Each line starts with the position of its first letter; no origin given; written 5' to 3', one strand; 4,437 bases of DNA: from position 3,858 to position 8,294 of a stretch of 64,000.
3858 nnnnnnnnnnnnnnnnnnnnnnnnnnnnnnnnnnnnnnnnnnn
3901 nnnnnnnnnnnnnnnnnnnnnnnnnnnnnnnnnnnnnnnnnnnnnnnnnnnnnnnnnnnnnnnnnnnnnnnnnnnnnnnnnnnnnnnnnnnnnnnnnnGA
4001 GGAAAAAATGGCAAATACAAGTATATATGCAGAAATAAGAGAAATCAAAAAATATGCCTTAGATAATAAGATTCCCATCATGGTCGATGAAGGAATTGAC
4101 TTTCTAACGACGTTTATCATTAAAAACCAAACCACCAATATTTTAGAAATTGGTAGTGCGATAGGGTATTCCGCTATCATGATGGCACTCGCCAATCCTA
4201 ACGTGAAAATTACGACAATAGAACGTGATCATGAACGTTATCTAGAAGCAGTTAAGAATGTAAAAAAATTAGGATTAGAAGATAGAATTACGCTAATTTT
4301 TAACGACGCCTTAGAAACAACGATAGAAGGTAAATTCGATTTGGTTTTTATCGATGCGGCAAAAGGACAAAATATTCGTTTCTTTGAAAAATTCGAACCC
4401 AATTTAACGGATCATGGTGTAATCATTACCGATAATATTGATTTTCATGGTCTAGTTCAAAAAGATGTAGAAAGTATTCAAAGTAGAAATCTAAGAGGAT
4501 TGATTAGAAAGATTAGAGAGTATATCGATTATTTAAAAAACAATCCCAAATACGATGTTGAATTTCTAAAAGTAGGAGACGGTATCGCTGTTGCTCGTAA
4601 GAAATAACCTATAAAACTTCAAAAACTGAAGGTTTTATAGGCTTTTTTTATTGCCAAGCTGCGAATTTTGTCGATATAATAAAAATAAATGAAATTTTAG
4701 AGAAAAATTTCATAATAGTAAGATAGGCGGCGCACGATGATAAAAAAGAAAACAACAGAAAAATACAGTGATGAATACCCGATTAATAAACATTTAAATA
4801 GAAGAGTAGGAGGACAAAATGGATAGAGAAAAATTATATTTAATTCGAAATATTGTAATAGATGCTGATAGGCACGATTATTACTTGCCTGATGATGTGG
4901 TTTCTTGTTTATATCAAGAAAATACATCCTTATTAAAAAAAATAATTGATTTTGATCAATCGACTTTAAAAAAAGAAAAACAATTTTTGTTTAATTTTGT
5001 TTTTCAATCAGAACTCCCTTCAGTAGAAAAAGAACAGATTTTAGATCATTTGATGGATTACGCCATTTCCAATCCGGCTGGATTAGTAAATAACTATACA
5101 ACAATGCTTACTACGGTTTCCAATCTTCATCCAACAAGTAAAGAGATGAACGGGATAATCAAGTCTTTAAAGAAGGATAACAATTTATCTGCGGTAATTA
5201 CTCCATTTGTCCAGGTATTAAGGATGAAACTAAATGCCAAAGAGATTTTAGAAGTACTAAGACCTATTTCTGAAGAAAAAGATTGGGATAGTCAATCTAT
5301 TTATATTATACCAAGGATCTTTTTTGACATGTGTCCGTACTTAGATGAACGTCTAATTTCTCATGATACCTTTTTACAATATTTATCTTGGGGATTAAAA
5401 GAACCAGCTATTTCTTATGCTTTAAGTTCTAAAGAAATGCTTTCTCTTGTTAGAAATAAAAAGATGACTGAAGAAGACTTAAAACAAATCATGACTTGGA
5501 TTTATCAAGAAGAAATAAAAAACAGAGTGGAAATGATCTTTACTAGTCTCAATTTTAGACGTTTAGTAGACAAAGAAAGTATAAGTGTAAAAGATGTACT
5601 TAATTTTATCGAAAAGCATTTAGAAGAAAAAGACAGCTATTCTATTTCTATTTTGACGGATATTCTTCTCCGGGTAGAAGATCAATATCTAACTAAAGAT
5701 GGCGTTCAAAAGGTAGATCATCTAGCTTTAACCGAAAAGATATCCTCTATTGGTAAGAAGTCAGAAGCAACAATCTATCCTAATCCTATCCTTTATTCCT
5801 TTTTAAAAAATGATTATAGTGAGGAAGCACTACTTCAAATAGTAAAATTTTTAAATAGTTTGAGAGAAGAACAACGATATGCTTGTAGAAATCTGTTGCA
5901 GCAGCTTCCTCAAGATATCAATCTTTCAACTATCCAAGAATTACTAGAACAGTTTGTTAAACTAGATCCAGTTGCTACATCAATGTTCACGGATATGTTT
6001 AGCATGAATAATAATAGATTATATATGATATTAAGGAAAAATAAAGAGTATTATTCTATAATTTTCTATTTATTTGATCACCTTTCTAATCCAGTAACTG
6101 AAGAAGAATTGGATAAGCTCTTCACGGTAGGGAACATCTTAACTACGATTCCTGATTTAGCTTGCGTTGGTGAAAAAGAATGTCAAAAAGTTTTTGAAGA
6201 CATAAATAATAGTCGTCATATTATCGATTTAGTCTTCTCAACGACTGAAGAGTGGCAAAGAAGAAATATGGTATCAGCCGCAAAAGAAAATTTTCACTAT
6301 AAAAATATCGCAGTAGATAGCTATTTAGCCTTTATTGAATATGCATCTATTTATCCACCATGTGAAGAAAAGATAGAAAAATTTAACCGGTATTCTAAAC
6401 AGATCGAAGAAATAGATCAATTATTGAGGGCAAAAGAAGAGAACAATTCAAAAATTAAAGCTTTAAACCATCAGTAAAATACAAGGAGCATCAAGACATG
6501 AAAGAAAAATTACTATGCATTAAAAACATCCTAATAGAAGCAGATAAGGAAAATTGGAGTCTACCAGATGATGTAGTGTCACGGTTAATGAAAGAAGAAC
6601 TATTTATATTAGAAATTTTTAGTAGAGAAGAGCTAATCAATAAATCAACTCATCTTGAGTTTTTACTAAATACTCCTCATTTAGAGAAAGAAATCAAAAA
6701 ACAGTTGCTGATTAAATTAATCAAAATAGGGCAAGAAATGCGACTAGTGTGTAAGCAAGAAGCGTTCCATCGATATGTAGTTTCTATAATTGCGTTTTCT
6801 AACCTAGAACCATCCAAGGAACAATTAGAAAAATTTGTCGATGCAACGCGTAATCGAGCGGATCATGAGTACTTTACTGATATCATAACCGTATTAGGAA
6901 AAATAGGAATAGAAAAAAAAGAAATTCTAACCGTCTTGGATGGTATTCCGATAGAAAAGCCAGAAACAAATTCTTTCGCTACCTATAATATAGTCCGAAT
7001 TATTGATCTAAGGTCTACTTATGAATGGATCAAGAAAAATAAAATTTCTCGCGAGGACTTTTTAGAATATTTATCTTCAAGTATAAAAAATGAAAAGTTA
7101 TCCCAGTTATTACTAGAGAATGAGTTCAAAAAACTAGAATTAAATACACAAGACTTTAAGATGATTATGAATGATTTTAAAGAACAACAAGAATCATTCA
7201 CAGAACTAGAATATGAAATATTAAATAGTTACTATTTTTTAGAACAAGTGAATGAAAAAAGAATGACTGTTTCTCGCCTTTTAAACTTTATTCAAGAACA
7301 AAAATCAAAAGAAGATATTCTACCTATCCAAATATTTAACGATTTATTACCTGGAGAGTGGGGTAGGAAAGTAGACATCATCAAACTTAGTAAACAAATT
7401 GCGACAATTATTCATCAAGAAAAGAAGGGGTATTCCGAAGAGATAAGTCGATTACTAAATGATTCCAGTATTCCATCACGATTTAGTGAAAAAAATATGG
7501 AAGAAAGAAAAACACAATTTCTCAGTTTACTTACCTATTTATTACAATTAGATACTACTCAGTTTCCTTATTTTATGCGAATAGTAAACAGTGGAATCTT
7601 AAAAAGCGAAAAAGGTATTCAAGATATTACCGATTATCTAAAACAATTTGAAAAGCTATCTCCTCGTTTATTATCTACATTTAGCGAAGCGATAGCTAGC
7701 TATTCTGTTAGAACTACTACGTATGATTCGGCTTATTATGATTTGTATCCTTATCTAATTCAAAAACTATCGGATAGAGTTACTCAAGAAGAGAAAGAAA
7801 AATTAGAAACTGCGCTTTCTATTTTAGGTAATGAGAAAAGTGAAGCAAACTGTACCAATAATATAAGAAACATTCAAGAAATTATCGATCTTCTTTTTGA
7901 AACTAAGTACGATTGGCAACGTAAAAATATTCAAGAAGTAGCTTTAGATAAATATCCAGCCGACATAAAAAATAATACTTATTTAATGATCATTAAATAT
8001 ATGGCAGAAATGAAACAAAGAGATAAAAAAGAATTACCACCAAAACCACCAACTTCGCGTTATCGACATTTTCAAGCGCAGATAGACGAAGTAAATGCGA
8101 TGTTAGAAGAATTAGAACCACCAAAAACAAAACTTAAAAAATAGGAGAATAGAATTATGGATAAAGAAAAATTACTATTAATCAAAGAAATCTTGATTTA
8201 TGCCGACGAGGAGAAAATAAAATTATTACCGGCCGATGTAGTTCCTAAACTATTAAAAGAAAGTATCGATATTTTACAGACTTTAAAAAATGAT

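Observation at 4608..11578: Four tandem, highly diverged ~550-570 aa paralogs inserted into the conserved trmR / trhP1-trhP2 tRNA-modification locus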

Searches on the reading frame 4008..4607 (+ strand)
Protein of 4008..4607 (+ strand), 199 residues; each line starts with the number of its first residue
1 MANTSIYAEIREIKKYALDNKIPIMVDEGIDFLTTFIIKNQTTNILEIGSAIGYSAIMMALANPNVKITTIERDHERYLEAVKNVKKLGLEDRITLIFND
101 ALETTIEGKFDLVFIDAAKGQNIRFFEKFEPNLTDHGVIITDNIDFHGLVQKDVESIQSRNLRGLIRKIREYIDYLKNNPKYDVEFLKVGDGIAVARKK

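Call 4: search_protein_families(library=pfam, proteins=[window:4008-4607:+], max_evalue=1)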
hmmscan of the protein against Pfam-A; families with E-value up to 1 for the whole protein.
window:4008-4607:+ (199 aa): 18 families
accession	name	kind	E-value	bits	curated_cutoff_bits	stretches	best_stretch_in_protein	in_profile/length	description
PF01596.23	Methyltransf_3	-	7.4e-26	91.2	22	1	6-199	10-204/204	O-methyltransferase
PF13578.12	Methyltransf_24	-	1.5e-11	45.5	26.3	1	46-144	1-105/105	Methyltransferase domain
PF05175.20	MTS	-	3e-08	33.9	23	1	26-114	16-103/170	Methyltransferase small domain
PF01135.25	PCMT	-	8.1e-07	29.4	20.3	1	23-103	59-135/210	Protein-L-isoaspartate(D-aspartate) O-methyltransferase (PCMT)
PF02527.21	GidB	-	3.7e-06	26.9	27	1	37-137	44-142/184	rRNA small subunit methyltransferase G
PF02390.23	Methyltransf_4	-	7.8e-06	25.9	24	1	43-104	3-63/173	Putative methyltransferase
PF12847.13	Methyltransf_18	-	8.5e-05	23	27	1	41-115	14-88/151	Methyltransferase domain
PF02475.24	TRM5-TYW2_MTfase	-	0.00027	21.3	28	1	43-141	38-135/164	TRM5/TYW2 methyltransferase domain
PF13649.12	Methyltransf_25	-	0.00045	21.3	27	1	45-115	1-70/97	Methyltransferase domain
PF10294.15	Methyltransf_16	-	0.0067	16.6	21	1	39-94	44-100/174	Lysine methyltransferase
PF01189.24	Methyltr_RsmB-F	-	0.0069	16.5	27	1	44-117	11-87/199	16S rRNA methyltransferase RsmB/F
PF08704.16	GCD14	-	0.0071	16.5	26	1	15-117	14-121/247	tRNA methyltransferase complex GCD14 subunit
PF04816.18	TrmK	-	0.0099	15.9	27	1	46-115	2-72/205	tRNA (adenine(22)-N(1))-methyltransferase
PF25742.1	Phage_Gene33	-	0.014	16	27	1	52-94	40-82/100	Phage Gene 33 protein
PF09445.16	Methyltransf_15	-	0.014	15.4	22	1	45-113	4-70/165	RNA cap guanine-N2 methyltransferase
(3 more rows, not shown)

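Call 43: find_related_loci(query=window:4008-4607:+, collection=metagenome_contigs, flank=10000)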
Query window:4008-4607:+ (199 aa) in metagenome_contigs; peptide patterns used: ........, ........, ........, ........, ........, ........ (x = any residue, [..] = any of these).
214 stretches matched a pattern; 24 encode a relative of the query (tblastn E <= 1e-3); 24 distinct loci.
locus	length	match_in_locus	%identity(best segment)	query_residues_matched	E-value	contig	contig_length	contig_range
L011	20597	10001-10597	100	1-199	7e-131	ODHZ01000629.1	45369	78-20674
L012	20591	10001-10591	72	3-199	2e-93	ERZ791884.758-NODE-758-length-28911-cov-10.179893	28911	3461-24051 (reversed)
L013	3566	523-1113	72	3-199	3e-94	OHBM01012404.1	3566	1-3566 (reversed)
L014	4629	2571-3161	72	3-199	2e-93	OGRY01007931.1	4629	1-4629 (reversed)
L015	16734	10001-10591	71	3-199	2e-92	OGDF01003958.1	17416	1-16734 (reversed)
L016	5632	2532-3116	67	5-199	4e-87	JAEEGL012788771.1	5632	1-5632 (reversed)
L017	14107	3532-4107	65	7-198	3e-86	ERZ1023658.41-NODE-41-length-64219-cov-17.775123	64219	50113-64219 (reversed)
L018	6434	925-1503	68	7-199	4e-86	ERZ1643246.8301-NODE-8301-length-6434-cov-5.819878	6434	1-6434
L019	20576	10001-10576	65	7-198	4e-86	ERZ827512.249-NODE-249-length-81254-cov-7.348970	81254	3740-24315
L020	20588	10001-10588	63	1-199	4e-83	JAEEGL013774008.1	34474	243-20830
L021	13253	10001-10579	68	7-199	7e-83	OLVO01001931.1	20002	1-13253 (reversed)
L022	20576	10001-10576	64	7-198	9e-82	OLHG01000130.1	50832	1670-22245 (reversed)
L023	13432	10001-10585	63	5-199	9e-81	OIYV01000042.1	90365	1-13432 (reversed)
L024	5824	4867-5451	60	5-199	4e-77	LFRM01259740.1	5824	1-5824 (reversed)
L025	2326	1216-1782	62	10-198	3e-78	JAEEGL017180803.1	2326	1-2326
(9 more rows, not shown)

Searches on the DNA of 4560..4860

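Call 83: search_rna_families(source=window, start=4560, end=4860, threshold=evalue, max_evalue=1)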
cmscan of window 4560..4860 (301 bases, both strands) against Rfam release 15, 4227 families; matches with E-value up to 1: 2.
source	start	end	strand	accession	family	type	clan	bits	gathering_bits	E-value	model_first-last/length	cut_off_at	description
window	4599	4650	-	RF03388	mir-9418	Gene; miRNA;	-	21.3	82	0.18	1-61/61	no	mir-9418 microRNA precursor family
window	4767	4807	+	RF01072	TMV_UPD-PK3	Cis-reg;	-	15.6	34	0.17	1-31/31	no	Pseudoknot of upstream pseudoknot domain (UPD) of the 3'UTR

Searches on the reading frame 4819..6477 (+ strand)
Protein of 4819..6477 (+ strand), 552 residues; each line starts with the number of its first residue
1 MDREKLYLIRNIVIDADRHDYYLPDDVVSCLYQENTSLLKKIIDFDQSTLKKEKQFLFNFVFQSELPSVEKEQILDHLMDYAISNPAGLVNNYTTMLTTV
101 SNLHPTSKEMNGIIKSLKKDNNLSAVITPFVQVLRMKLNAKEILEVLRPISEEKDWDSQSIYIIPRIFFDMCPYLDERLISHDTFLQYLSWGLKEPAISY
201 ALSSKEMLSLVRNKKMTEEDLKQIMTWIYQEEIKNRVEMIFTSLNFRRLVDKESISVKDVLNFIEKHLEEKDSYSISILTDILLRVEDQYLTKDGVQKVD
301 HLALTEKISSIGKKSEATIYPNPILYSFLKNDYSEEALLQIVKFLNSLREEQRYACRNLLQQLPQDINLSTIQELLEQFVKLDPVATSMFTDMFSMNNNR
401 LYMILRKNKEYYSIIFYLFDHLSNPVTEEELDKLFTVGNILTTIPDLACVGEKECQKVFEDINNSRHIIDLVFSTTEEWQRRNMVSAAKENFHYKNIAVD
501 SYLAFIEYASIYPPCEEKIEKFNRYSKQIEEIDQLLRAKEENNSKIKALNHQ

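Call 4: search_protein_families(library=pfam, proteins=[window:4819-6477:+], max_evalue=1)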
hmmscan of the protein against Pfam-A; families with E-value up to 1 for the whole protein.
window:4819-6477:+ (552 aa): 2 families
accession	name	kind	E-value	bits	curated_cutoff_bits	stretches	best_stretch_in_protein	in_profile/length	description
PF14966.11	DNA_repr_REX1B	-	0.05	14.6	24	0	515-542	40-67/94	DNA repair REX1-B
PF06757.18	Ins_allergen_rp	-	0.062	13.6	23.2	0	358-423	4-67/174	Insect allergen related repeat, nitrile-specifier detoxification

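Call 5: search_protein_families(library=ncbifam, proteins=[window:4819-6477:+], max_evalue=1)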
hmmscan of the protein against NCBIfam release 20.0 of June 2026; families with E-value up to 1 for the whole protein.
window:4819-6477:+ (552 aa): 1 family
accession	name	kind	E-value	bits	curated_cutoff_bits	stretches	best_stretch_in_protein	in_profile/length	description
NF006464.0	PRK08862.1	equivalog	0.16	11.7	208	1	25-118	54-143/227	SDR family oxidoreductase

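Call 74: list_cluster_members(proteins=[window:4819-6477:+, window:6498-8144:+, window:8157-9863:+, window:9875-11578:+])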
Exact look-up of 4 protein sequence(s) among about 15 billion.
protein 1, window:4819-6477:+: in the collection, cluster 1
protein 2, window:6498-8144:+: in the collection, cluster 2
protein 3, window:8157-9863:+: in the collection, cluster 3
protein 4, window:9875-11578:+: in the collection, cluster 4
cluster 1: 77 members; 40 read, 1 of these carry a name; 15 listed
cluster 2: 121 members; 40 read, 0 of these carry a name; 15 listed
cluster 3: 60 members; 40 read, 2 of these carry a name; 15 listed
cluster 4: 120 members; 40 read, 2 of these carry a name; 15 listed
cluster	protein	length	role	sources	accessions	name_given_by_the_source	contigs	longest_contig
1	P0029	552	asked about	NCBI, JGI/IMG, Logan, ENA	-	-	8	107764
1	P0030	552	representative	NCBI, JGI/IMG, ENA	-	hypothetical protein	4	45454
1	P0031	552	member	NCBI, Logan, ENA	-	-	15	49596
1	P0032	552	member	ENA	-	-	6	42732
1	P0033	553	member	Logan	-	-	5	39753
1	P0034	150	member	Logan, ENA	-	-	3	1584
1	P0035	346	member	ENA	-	-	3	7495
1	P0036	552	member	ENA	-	-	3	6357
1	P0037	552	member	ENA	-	-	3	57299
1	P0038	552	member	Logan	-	-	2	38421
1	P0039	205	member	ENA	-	-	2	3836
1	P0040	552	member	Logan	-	-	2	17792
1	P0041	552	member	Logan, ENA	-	-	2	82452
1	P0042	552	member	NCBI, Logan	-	-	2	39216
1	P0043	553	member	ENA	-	-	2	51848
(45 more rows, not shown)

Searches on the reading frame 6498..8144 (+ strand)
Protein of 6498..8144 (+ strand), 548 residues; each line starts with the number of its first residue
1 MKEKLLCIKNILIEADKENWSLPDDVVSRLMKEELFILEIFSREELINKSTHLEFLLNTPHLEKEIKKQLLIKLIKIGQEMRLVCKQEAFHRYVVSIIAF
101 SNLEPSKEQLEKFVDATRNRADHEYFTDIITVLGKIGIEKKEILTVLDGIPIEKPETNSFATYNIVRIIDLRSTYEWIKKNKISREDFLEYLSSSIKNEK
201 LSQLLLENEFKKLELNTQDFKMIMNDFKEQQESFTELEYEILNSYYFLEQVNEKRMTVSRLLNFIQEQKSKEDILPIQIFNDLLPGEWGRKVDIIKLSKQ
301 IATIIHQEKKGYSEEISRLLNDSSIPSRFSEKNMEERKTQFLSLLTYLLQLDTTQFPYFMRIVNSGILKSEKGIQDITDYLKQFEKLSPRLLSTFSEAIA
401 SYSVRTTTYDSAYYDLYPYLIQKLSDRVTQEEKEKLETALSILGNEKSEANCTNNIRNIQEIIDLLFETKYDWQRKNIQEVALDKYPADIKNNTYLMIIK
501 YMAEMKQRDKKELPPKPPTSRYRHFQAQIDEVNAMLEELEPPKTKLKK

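Call 4: search_protein_families(library=pfam, proteins=[window:6498-8144:+], max_evalue=1)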
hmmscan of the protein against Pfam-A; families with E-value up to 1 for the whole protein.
window:6498-8144:+ (548 aa): 1 family
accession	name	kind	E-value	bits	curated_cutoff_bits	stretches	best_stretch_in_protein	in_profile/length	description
PF13350.11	Y_phosphatase3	-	0.08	13.3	22.2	1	156-234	41-118/240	Tyrosine phosphatase family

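Call 5: search_protein_families(library=ncbifam, proteins=[window:6498-8144:+], max_evalue=1)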
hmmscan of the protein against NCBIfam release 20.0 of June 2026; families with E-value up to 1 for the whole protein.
window:6498-8144:+ (548 aa): 0 families

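Call 78: search_dna_similar(query=window:6498-8144:+, collection=phages, mode=protein, max_evalue=0.01, max_rows=10)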
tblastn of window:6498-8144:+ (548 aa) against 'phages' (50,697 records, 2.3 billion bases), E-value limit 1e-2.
No match.

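Call 79: search_dna_similar(query=window:6498-8144:+, collection=plasmids, mode=protein, max_evalue=0.01, max_rows=10)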
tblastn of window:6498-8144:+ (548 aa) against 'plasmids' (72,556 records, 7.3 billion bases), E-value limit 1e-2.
No match.
